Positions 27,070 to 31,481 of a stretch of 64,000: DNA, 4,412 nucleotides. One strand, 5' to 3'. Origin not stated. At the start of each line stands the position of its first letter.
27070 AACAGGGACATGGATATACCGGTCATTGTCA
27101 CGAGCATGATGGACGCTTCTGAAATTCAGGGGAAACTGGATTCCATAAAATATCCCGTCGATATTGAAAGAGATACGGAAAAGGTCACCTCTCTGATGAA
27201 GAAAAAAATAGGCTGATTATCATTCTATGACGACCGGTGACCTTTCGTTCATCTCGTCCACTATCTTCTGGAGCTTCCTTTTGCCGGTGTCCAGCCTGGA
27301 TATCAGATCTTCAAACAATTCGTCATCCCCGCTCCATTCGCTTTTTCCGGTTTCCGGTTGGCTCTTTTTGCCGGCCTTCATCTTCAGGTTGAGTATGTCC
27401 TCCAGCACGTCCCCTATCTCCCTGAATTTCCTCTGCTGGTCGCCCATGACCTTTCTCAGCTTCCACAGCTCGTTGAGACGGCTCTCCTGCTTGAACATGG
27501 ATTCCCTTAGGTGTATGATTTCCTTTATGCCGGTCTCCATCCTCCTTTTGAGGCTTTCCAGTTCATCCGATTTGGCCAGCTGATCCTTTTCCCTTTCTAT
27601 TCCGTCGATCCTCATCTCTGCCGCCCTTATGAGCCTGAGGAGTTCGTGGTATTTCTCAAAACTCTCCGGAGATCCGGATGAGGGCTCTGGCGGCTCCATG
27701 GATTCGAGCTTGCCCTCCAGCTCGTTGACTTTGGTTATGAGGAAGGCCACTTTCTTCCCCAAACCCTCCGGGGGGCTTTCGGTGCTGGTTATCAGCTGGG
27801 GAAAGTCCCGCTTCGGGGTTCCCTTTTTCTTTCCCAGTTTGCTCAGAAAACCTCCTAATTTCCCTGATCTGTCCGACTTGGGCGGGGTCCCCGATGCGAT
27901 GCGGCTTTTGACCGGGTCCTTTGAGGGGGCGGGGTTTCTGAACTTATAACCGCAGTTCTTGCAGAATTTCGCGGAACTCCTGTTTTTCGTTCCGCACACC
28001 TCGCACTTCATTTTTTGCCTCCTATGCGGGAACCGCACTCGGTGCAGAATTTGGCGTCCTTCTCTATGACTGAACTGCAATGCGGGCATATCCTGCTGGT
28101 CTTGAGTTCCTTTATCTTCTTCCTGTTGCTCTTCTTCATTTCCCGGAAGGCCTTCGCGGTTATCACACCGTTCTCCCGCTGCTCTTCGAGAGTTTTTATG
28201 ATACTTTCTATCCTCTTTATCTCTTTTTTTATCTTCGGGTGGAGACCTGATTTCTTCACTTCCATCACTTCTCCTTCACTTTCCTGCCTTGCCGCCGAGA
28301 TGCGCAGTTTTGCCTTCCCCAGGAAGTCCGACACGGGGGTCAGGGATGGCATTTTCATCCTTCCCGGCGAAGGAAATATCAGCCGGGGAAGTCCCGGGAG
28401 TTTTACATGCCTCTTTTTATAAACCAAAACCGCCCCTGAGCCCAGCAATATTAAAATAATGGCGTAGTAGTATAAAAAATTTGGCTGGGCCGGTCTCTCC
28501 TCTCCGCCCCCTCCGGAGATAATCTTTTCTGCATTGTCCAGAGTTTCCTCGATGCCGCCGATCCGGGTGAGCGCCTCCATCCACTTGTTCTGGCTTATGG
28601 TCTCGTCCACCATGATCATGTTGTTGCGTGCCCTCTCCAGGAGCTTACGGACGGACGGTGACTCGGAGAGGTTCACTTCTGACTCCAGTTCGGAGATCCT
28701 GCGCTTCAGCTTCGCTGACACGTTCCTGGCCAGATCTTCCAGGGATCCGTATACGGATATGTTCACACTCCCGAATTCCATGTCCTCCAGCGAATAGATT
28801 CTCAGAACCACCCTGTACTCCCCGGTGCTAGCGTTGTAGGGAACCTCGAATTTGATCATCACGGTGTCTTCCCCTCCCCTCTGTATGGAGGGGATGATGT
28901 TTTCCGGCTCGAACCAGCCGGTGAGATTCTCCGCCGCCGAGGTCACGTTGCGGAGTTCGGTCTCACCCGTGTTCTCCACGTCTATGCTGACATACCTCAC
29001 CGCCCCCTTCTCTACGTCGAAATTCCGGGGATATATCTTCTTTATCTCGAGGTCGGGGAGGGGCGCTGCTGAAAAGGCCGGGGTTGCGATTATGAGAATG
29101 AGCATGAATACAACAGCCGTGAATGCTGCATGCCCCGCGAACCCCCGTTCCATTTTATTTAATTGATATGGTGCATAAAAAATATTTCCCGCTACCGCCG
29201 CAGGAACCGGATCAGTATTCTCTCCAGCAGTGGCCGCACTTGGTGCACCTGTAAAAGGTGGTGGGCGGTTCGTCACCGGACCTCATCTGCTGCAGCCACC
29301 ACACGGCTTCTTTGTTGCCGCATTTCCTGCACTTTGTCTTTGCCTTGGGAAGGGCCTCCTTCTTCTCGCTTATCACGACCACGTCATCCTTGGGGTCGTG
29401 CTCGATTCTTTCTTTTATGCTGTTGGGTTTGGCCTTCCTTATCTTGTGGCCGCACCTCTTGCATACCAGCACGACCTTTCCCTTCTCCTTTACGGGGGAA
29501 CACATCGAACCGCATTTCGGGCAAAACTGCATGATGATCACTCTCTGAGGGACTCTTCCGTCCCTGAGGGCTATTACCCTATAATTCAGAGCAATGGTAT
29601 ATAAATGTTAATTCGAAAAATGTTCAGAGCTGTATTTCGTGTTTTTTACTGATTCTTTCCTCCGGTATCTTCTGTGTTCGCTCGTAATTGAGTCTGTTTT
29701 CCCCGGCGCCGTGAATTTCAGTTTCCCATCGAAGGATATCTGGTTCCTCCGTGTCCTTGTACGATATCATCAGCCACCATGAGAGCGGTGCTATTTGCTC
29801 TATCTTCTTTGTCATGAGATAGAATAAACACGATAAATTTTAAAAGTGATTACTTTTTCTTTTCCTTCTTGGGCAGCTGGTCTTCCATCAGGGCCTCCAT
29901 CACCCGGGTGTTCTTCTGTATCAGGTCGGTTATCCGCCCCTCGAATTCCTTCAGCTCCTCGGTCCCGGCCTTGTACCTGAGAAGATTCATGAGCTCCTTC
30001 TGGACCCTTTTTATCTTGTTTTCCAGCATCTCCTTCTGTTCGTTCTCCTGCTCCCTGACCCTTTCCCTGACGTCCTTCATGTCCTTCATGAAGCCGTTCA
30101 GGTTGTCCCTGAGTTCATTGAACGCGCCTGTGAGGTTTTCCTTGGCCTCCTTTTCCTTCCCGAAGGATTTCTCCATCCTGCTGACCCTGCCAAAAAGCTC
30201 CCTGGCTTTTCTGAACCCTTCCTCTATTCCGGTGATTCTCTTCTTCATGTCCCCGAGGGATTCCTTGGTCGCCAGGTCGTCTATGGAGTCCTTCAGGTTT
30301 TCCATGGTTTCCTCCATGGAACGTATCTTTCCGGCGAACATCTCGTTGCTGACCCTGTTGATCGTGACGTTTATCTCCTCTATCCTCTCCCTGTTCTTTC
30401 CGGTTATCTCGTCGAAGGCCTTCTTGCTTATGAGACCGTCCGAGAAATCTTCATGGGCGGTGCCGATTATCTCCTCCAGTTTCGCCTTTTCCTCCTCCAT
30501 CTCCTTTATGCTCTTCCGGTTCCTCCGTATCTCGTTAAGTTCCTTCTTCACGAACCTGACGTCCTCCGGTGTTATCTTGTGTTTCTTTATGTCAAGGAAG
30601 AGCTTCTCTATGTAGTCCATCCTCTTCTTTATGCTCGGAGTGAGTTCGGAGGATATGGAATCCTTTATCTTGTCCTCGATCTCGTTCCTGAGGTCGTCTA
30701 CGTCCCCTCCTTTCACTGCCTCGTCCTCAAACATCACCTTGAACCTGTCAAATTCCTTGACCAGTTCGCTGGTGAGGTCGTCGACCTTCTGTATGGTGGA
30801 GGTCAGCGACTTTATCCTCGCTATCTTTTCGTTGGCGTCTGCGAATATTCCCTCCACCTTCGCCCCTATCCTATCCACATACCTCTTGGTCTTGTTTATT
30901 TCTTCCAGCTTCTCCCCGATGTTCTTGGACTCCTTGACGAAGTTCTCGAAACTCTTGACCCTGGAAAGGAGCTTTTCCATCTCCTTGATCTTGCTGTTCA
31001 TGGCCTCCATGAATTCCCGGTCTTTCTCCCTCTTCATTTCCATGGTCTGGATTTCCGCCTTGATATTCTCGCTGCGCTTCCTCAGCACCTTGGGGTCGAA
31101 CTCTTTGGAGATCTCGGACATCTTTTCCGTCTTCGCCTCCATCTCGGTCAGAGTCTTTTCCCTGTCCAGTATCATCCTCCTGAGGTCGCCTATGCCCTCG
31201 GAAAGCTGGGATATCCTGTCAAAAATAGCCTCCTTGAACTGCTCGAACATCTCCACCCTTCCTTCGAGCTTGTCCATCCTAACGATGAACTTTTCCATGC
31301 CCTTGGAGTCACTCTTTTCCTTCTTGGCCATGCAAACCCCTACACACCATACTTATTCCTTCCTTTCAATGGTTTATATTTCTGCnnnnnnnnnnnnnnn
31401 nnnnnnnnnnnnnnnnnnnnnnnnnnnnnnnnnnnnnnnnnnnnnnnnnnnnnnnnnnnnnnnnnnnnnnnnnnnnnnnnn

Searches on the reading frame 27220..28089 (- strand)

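Call 44: search_protein_families(library=pfam, proteins=[window:27220-28089:-], max_evalue=0.001)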
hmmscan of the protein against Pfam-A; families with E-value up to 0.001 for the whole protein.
window:27220-28089:- (289 aa): 4 families
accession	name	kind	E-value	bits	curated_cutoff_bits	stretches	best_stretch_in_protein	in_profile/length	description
PF13240.11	Zn_Ribbon_1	-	1.7e-05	24.9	25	1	28-49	1-22/23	zinc-ribbon domain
PF13248.11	Zn_ribbon_3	-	6.2e-05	22.8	27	1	27-50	3-26/26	zinc-ribbon domain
PF24463.1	DUF7577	-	0.00035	20.5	28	1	28-47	4-23/27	Domain of unknown function (DUF7577)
PF12773.13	DZR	-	0.0007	20.1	27.3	0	29-47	27-45/45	Double zinc ribbon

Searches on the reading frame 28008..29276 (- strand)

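Call 44: search_protein_families(library=pfam, proteins=[window:28008-29276:-], max_evalue=0.001)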
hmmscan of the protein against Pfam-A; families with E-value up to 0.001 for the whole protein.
window:28008-29276:- (422 aa): 5 families
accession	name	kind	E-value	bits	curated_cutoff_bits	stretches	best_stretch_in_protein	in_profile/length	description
PF13240.11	Zn_Ribbon_1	-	4.6e-06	26.7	25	1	397-417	2-22/23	zinc-ribbon domain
PF13248.11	Zn_ribbon_3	-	1.7e-05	24.5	27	1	396-418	4-26/26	zinc-ribbon domain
PF12773.13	DZR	-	3.8e-05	24.2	27.3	1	397-418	1-22/45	Double zinc ribbon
PF10633.15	NPCBM_assoc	-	0.00028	21.4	24.4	1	89-160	2-75/78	NPCBM-associated, NEW3 domain of alpha-galactosidase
PF17032.10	Zn_ribbon_15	-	0.00059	21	28.9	1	387-415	45-73/73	zinc-ribbon family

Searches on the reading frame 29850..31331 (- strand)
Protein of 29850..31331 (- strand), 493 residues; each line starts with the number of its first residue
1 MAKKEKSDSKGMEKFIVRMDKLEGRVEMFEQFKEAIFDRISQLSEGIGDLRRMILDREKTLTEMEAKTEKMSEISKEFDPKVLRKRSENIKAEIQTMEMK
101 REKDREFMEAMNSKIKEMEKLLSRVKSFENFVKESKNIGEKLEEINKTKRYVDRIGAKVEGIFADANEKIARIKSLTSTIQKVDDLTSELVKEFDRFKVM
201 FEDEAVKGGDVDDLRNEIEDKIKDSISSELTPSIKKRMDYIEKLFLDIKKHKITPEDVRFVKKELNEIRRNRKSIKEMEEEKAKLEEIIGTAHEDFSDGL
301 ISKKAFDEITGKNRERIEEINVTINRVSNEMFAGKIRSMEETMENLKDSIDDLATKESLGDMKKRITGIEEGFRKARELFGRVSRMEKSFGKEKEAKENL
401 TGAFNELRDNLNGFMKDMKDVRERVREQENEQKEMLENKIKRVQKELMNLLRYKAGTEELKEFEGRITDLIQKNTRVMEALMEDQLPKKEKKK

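Call 66: search_protein_families(library=pfam, proteins=[window:29850-31331:-], max_evalue=0.001)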
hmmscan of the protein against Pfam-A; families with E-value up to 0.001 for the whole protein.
window:29850-31331:- (493 aa): 3 families
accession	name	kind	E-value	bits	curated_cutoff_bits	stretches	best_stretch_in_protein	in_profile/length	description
PF24611.2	Spectrin_Anc-1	-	2.6e-05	24.9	33.2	0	119-222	4-107/115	Nuclear anchorage protein 1, spectrin-like repeat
PF04513.17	Baculo_PEP_C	-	7.5e-05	23.2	38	0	400-451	36-98/140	Baculovirus polyhedron envelope protein, PEP, C terminus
PF01442.23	Apolipoprotein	-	0.0005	20.3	90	0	393-452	24-80/190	Apolipoprotein A1/A4/E domain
